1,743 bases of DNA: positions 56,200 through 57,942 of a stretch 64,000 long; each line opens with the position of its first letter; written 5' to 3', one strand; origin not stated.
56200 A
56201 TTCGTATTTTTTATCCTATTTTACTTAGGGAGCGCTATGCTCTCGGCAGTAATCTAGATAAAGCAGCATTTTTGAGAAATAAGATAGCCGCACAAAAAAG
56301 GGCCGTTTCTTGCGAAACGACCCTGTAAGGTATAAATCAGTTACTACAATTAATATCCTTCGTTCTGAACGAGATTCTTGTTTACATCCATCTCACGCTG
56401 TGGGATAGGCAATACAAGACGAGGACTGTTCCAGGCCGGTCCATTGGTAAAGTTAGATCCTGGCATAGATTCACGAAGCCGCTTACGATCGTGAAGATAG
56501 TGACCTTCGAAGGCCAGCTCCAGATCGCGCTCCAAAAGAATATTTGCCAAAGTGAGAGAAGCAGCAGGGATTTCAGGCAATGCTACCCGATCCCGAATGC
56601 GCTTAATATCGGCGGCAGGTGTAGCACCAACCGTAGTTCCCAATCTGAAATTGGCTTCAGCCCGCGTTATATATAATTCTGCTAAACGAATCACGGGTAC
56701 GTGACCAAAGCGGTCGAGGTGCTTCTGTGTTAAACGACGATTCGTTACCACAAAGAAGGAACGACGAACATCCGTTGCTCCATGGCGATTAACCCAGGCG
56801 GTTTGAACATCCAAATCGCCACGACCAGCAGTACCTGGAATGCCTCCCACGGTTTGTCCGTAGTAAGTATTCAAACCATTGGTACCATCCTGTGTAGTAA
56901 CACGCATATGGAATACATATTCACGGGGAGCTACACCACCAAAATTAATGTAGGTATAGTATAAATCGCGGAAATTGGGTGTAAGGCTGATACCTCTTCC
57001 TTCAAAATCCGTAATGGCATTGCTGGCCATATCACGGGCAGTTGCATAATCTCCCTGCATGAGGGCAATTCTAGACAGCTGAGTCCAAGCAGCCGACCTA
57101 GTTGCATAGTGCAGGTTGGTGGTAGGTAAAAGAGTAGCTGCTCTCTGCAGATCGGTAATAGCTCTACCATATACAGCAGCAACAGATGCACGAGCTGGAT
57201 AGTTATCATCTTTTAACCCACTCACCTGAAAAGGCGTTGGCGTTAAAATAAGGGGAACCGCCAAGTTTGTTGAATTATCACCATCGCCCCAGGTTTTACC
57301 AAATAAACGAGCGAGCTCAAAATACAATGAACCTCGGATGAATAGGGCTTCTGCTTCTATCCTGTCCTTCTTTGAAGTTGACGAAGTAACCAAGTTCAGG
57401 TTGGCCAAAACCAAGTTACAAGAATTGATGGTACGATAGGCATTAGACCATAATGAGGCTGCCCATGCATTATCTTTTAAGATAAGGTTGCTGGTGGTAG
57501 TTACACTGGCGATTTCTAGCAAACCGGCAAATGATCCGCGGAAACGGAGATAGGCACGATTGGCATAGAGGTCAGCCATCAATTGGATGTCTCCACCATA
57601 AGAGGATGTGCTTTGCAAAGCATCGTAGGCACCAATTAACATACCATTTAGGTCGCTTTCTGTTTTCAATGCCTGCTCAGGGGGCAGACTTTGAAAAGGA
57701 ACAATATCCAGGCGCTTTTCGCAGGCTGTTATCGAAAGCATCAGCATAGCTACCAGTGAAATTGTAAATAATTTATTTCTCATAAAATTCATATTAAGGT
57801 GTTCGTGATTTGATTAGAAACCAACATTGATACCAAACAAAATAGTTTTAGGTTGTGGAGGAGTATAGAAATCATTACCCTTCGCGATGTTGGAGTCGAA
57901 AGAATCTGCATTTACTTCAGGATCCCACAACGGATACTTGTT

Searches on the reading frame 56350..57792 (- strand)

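Call 13: search_protein_families(library=pfam, proteins=[window:56350-57792:-], max_evalue=0.001)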
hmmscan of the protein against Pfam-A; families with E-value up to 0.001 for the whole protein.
window:56350-57792:- (480 aa): 2 families
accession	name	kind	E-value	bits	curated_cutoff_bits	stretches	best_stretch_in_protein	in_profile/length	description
PF07980.17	SusD_RagB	-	1.4e-22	81.1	23.1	1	364-480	155-297/297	SusD family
PF14322.12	SusD-like_3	-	5.4e-22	79.4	27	1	28-244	3-191/191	Starch-binding associating with outer membrane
